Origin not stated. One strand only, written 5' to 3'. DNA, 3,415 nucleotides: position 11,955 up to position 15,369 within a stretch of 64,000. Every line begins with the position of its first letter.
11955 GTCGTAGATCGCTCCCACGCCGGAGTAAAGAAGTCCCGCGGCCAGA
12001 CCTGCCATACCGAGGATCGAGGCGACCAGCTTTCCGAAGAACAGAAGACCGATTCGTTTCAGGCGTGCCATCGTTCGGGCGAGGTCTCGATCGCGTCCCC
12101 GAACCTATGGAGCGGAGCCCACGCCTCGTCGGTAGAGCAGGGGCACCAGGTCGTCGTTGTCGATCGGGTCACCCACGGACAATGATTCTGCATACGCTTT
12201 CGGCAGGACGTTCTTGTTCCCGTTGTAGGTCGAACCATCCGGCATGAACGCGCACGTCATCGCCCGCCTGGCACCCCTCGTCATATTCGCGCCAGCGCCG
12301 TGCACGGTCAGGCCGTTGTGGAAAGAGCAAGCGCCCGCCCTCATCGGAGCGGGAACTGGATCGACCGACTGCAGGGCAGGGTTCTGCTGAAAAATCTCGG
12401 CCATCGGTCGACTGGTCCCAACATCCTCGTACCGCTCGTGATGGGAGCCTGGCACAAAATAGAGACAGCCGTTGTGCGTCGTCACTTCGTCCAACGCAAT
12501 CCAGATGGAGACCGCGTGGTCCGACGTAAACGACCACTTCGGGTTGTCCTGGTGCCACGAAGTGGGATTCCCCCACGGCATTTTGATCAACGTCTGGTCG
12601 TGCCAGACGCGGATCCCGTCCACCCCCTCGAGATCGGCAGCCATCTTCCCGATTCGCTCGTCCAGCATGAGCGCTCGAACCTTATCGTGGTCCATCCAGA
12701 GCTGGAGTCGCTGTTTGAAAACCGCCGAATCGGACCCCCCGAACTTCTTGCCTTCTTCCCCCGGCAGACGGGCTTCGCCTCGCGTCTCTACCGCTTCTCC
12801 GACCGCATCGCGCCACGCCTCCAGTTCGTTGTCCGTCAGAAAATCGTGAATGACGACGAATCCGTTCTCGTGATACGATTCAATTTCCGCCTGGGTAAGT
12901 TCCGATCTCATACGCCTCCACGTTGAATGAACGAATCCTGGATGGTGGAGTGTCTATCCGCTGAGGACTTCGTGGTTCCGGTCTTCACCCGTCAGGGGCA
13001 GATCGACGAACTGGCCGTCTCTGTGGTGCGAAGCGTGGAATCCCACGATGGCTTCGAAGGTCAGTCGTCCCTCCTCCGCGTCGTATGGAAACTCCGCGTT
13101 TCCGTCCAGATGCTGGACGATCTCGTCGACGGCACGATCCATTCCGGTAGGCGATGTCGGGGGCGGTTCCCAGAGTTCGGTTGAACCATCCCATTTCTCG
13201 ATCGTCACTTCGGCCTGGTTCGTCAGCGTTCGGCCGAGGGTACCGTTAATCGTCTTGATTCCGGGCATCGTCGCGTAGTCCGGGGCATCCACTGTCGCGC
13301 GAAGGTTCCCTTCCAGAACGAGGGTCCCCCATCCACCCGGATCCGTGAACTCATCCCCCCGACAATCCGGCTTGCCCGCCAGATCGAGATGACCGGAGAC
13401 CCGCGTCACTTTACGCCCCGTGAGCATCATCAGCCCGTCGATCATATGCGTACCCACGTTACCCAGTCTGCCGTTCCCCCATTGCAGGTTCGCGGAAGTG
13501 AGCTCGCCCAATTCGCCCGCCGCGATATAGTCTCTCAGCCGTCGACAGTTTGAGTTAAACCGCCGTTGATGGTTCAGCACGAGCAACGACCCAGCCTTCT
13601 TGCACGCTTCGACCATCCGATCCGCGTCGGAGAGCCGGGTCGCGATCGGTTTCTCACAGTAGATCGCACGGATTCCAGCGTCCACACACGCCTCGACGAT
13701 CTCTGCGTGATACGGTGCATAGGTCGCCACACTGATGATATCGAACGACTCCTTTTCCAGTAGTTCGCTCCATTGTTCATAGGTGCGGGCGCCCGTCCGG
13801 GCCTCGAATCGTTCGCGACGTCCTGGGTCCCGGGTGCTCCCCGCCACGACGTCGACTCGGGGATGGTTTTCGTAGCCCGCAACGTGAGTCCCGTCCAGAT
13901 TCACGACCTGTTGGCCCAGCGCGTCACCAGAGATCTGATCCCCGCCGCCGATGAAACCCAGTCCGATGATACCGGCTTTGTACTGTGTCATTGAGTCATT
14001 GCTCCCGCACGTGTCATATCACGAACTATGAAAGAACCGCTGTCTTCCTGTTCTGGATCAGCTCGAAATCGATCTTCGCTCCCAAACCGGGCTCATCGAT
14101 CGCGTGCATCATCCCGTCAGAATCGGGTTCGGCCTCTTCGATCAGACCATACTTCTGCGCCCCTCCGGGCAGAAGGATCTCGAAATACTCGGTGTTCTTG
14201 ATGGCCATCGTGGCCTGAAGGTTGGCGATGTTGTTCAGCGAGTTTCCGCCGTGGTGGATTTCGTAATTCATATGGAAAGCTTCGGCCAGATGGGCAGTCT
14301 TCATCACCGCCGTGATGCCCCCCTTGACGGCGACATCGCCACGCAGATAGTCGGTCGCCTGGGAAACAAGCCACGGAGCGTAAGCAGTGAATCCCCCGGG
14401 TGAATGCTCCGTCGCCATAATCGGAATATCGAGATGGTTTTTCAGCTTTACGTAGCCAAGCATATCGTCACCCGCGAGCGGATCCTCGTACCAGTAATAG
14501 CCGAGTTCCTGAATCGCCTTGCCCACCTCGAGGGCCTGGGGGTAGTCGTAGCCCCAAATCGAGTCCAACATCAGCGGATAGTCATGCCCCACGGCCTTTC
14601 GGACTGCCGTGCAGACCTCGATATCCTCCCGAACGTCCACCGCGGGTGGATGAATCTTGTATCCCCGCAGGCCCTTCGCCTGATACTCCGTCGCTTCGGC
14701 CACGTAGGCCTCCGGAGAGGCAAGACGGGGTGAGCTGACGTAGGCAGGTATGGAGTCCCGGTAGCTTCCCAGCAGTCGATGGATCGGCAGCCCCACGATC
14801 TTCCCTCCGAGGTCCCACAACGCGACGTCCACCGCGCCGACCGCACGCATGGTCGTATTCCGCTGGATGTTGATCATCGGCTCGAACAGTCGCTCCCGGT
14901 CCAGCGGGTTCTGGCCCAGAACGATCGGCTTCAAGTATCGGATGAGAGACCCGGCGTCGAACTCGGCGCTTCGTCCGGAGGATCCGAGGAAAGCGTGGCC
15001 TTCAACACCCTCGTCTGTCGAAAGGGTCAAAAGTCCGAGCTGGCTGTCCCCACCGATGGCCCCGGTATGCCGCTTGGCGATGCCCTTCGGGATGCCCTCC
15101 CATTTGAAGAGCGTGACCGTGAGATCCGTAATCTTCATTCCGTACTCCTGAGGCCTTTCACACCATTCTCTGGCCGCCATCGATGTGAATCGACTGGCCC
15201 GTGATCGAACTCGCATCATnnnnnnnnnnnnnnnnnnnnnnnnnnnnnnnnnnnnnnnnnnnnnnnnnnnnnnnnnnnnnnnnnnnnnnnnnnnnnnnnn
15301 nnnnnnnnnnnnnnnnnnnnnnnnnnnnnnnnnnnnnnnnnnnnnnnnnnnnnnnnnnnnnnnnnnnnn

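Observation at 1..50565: Extreme local expansion of PhyH/TauD-type 2OG oxygenases, interleaved with cytoplasmic sulfatases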

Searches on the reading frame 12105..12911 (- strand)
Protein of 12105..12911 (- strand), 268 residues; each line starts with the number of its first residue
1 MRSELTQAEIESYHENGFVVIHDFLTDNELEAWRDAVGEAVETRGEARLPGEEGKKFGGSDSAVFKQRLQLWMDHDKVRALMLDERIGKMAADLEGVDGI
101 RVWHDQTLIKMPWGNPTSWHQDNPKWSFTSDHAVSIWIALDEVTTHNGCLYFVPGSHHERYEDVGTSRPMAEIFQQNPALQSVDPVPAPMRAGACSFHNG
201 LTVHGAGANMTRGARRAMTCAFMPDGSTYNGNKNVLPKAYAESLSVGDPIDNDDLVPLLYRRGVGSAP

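Call 4: search_protein_families(library=pfam, proteins=[window:12105-12911:-], max_evalue=0.01)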
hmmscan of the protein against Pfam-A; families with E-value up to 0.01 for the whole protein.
window:12105-12911:- (268 aa): 1 family
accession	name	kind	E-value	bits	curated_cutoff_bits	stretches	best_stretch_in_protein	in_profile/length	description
PF05721.19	PhyH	-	3.2e-36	126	22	1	13-217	1-213/213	Phytanoyl-CoA dioxygenase (PhyH)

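Call 14: find_encoding_contigs(protein=window:12105-12911:-, flank=3000, max_places=4)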
Protein window:12105-12911:- (268 aa): 20 contigs read that carry it; 4 places shown.
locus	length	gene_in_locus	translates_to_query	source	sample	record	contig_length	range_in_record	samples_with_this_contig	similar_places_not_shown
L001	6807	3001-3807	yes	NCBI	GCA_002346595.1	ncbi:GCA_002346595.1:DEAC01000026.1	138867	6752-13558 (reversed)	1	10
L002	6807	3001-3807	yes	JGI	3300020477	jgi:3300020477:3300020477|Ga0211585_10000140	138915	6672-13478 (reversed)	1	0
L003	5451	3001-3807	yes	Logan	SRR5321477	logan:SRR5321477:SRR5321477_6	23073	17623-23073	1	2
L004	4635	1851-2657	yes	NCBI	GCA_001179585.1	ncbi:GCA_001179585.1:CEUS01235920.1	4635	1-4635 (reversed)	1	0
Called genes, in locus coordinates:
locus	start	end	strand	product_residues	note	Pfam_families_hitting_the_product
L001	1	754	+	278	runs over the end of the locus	PF00106:adh_short, PF08659:KR (weak), PF13561:adh_short_C2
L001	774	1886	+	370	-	PF02746:MR_MLE_N, PF13378:MR_MLE_C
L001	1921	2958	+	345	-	PF01408:GFO_IDH_MocA, PF22725:GFO_IDH_MocA_C3 (faint)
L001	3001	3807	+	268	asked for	PF05721:PhyH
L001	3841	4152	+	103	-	-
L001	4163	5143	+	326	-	PF02668:TauD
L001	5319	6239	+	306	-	PF00701:DHDPS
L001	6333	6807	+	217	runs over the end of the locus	PF05721:PhyH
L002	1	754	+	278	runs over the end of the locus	PF00106:adh_short, PF08659:KR (weak), PF13561:adh_short_C2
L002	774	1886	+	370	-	PF02746:MR_MLE_N, PF13378:MR_MLE_C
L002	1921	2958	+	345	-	PF01408:GFO_IDH_MocA, PF22725:GFO_IDH_MocA_C3 (faint)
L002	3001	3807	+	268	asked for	PF05721:PhyH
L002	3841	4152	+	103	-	-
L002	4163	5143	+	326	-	PF02668:TauD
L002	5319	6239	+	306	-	PF00701:DHDPS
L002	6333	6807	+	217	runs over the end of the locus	PF05721:PhyH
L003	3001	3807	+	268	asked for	PF05721:PhyH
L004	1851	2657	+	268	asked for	PF05721:PhyH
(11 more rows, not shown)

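Call 16: find_related_loci(query=window:12105-12911:-, collection=genome_contigs, flank=10000)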
Query window:12105-12911:- (268 aa) in genome_contigs; peptide patterns used: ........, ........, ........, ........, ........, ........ (x = any residue, [..] = any of these).
252 stretches matched a pattern; 69 encode a relative of the query (tblastn E <= 1e-3); 69 distinct loci.
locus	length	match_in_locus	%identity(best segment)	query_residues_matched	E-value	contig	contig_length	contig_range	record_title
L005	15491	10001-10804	75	1-268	6e-146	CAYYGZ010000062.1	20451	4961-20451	MAG TPA_asm: uncultured bacterium isolate SRP308112_co1_409 genome assembly, contig: NODE_4082_length_20451_cov_5.575505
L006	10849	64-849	77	1-262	4e-142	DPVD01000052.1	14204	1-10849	MAG TPA_asm: Candidatus Latescibacterota bacterium isolate UBA11886 contig_14008, whole genome shotgun sequence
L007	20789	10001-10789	78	1-263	5e-147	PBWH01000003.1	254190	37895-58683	MAG: Gemmatimonadetes bacterium isolate RS821 572, whole genome shotgun sequence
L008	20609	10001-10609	86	61-263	3e-124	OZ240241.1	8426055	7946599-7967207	MAG: Candidatus Latescibacterota bacterium isolate 5029ecf2-d60f-4a19-a35b-269815a0a5cf genome assembly, chromosome: 1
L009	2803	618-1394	63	1-262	8e-118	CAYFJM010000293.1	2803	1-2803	MAG TPA_asm: uncultured Vicinamibacteraceae bacterium isolate ERP001736_co2_35 genome assembly, contig: NODE_34421_lengt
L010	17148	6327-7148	54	1-265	1e-100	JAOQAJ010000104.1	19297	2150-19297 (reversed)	MAG: Segetibacter sp. isolate RYN_279 scaffold_1443250, whole genome shotgun sequence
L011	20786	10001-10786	57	1-260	1e-100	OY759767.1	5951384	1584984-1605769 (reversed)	MAG: Paracoccaceae bacterium isolate 316162c6-927f-40e2-b83c-ebe45102abf5 genome assembly, chromosome: 1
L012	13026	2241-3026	57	1-260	1e-99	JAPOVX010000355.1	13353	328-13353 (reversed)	MAG: Rhodobacteraceae bacterium isolate COS2_bin_10 NODE_1285_length_13353_cov_7.27636, whole genome shotgun sequence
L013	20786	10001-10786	57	1-260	5e-99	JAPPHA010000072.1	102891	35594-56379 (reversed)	MAG: Paracoccaceae bacterium isolate RHO1_bin_6 NODE_447_length_102891_cov_35.639727, whole genome shotgun sequence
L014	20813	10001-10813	55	1-262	3e-99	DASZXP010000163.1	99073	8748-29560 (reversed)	MAG TPA_asm: Puia sp. isolate SMAG_U6186 k141_781849, whole genome shotgun sequence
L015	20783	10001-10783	55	1-260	1e-98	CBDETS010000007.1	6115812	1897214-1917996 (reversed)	MAG: Paracoccaceae bacterium isolate d64af6e7-52e0-4969-a89a-2429f2ada3a2 genome assembly, contig: contig_6, whole genom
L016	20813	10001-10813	54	1-262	4e-98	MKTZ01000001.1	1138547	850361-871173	MAG: Sphingobacteriales bacterium 50-39 SCNpilot_cont_1000_p_scaffold_0, whole genome shotgun sequence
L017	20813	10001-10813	54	1-262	4e-98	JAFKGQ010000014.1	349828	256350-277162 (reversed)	MAG: Chitinophagaceae bacterium isolate SCN18_31_3_15_R5_B_50_32 SCN18_31_3_15_R5_B_scaffold_57, whole genome shotgun se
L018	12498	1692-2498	54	1-260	3e-96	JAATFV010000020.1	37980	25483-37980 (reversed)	MAG: Chitinophagales bacterium isolate bin_264 k141_2546869, whole genome shotgun sequence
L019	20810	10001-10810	55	1-262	3e-95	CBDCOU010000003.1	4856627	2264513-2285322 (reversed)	MAG: Caldilineaceae bacterium isolate 0823537f-3fa6-4916-8707-89ce61c7f738 genome assembly, contig: contig_3, whole geno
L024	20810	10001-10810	54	1-262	5e-94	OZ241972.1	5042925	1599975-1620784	MAG: Caldilineaceae bacterium isolate d2195f49-377d-4541-a043-bf13a4cdbf58 genome assembly, chromosome: 1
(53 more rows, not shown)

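Call 28: search_solved_structures(query=window:12105-12911:-, max_evalue=0.01)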
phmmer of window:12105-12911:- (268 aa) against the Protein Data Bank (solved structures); distinct sequences matched with E-value up to 0.01: 31.
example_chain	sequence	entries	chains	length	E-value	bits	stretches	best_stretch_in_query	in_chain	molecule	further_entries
5epa_A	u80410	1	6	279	6.8e-23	84.7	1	5-259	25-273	SnoK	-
5ep9_A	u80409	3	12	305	1.3e-20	77.3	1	37-261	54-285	SnoN,Epimerase SnoN | SnoN,SnoN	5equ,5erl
9c9n_A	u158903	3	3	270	5.8e-16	62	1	5-237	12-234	Fe/2-OG dependent dioxygenase MysH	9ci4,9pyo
9pze_A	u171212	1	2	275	6e-16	61.9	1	5-237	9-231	Fe/2-OG dependent dioxygenase MysH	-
2opw_A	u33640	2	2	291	1.7e-14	57.2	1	107-232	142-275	PHYHD1 protein | Phytanoyl-CoA dioxygenase domain-containing protein 1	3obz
4xab_A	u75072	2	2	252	2.2e-12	50.3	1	103-224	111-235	EvdO2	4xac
2a1x_A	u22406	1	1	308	1e-11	48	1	5-225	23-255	Phytanoyl-CoA dioxygenase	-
5nch_A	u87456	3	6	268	1.2e-07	34.8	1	2-218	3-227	Leucine hydroxylase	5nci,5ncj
6zyk_A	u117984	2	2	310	1.5e-07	34.4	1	91-216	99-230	Monooxygenase | Uncharacterized protein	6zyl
3emr_A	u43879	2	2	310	4.9e-07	32.7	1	4-166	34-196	EctD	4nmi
5ybm_A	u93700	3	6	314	9.9e-07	31.7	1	131-222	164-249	PrhA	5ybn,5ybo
5ybp_A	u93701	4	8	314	2e-06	30.7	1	131-219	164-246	PrhA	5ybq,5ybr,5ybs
5ybt_A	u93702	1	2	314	2e-06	30.7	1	131-219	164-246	PrhA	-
4xaa_A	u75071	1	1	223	2.7e-06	30.3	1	78-222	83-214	Putative oxygenase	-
7dt0_A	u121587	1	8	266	4.3e-06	29.6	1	4-160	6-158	Phytanoyl-CoA dioxygenase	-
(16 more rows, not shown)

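Call 41: list_cluster_members(proteins=[window:12105-12911:-, window:10769-11749:-, window:27294-28121:-, window:2511-3896:-])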
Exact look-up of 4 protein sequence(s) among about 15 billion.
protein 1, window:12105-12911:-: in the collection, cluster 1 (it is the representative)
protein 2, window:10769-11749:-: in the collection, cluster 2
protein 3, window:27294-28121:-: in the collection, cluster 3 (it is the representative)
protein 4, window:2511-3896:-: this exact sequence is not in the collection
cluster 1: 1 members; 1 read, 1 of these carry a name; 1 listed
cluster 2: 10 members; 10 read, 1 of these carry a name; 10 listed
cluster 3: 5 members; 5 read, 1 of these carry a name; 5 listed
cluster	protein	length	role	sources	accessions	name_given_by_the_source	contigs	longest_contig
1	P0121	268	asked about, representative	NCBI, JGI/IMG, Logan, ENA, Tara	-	strand:+ start:8788 stop:9594 length:807 start_codon:yes stop_codon:yes gene_type:complete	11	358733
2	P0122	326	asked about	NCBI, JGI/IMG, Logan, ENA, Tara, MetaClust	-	strand:+ start:9950 stop:10930 length:981 start_codon:yes stop_codon:yes ... | TARA_125_SRF_0.45-0.8_scaffold348112_1_gene397442 COG2175 K06912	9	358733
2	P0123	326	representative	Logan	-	-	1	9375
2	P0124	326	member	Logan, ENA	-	-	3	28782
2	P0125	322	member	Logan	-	-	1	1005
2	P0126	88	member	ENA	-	-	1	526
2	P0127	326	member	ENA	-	-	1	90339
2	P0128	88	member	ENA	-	-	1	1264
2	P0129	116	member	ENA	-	-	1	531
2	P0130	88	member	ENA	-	-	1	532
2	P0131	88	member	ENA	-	-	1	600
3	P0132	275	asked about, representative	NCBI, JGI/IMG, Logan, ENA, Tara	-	strand:- start:4137 stop:4964 length:828 start_codon:yes stop_codon:yes gene_type:complete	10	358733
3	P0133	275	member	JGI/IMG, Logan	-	-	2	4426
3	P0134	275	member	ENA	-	-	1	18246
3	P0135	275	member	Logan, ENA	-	-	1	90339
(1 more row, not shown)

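Call 51: search_protein_families(library=ncbifam, proteins=[window:12105-12911:-], max_evalue=0.001)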
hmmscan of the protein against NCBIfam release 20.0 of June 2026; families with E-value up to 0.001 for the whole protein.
window:12105-12911:- (268 aa): 3 families
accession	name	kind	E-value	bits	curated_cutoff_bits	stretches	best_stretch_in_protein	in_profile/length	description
NF052437.1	MPhHdxlPhnYGIM8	equivalog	4e-19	69.1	500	1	1-220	1-211/260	methylphosphonate hydroxylase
TIGR02408.1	ectoine_ThpD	equivalog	5.6e-10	39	336.5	1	4-167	16-179/277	ectoine hydroxylase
TIGR01762.1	chlorin-enz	subfamily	2.3e-07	30.4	226.3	1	5-163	3-163/288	chlorinating enzyme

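Call 72: search_protein_families(library=pfam, proteins=[L024:7891-9870:+, L024:8182-10002:-, L024:9953-10840:+, L024:10906-11376:+, L024:11426-12223:+, L024:12311-13405:+, L024:13445-14815:+, L024:14925-15830:+, L024:15953-16816:+, L024:16905-17960:+], max_evalue=0.001)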
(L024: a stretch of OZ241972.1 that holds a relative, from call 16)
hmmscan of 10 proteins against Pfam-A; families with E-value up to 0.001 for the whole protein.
L024:7891-9870:+ (659 aa): 1 family
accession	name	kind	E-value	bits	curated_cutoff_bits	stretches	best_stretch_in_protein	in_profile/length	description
PF00496.27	SBP_bac_5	-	2.8e-42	145.6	32.4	2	313-554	127-360/368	Bacterial extracellular solute-binding proteins, family 5 Middle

L024:8182-10002:- (606 aa): 0 families

L024:9953-10840:+ (295 aa): 1 family
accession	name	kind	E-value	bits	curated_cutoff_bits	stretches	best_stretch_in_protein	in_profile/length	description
PF05721.19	PhyH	-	2.5e-34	119.9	22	1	29-241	1-213/213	Phytanoyl-CoA dioxygenase (PhyH)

L024:10906-11376:+ (156 aa): 2 families
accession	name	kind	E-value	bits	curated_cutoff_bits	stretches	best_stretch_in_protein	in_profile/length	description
PF00578.27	AhpC-TSA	-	1.9e-39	134.9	26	1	9-136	2-123/124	AhpC/TSA family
PF08534.16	Redoxin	-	7.9e-24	84.6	26.6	1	8-151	2-145/148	Redoxin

L024:11426-12223:+ (265 aa): 1 family
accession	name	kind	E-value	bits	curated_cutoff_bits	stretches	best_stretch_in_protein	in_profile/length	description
PF01261.30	AP_endonuc_2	-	2.7e-26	93.2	31.1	1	19-241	2-236/249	Xylose isomerase-like TIM barrel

L024:12311-13405:+ (364 aa): 2 families
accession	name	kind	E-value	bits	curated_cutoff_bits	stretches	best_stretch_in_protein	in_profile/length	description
PF10282.15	Lactonase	-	7.6e-111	371.1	21.7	1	9-361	2-344/344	Lactonase, 7-bladed beta-propeller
PF08450.18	SGL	-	0.00078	19.6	26.3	0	285-353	115-179/246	SMP-30/Gluconolactonase/LRE-like region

L024:13445-14815:+ (456 aa): 3 families
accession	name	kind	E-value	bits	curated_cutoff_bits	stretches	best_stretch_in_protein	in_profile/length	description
PF00884.28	Sulfatase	-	1.1e-54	186.3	25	1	6-318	1-300/301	Sulfatase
PF16347.10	SGSH_C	-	7e-15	55.9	29.3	1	270-418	5-151/154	N-sulphoglucosamine sulphohydrolase, C-terminal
PF01663.27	Phosphodiest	-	3.5e-10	40.5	23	1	8-262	1-220/342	Type I phosphodiesterase / nucleotide pyrophosphatase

L024:14925-15830:+ (301 aa): 1 family
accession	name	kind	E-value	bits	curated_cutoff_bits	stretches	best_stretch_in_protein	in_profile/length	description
PF00701.28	DHDPS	-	1.7e-28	99.6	22.1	1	8-276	2-273/289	Dihydrodipicolinate synthetase family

L024:15953-16816:+ (287 aa): 1 family
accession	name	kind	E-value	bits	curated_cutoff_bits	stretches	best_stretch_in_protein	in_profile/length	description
PF05721.19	PhyH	-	3.6e-32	112.8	22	1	13-217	1-212/213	Phytanoyl-CoA dioxygenase (PhyH)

L024:16905-17960:+ (351 aa): 3 families
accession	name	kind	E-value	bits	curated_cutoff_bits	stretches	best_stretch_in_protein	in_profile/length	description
PF22725.1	GFO_IDH_MocA_C3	-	2e-21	76.7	27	1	132-255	2-123/124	GFO/IDH/MocA C-terminal domain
PF01408.29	GFO_IDH_MocA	-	8e-21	75.4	24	1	24-122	21-119/120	Oxidoreductase family, NAD-binding Rossmann fold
PF02894.22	GFO_IDH_MocA_C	-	5.7e-15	56.2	22.9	1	135-347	1-218/218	Oxidoreductase family, C-terminal alpha/beta domain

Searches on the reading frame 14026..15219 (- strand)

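Call 6: search_protein_families(library=pfam, proteins=[window:14026-15219:-], max_evalue=0.001)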
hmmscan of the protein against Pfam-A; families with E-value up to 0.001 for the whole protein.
window:14026-15219:- (397 aa): 2 families
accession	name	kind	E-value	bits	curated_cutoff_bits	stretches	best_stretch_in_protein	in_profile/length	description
PF13378.12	MR_MLE_C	-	2.8e-48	165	29.4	1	172-385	2-217/219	Enolase C-terminal domain-like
PF02746.21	MR_MLE_N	-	2.8e-12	47.3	22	1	60-151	27-117/117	Mandelate racemase / muconate lactonizing enzyme, N-terminal domain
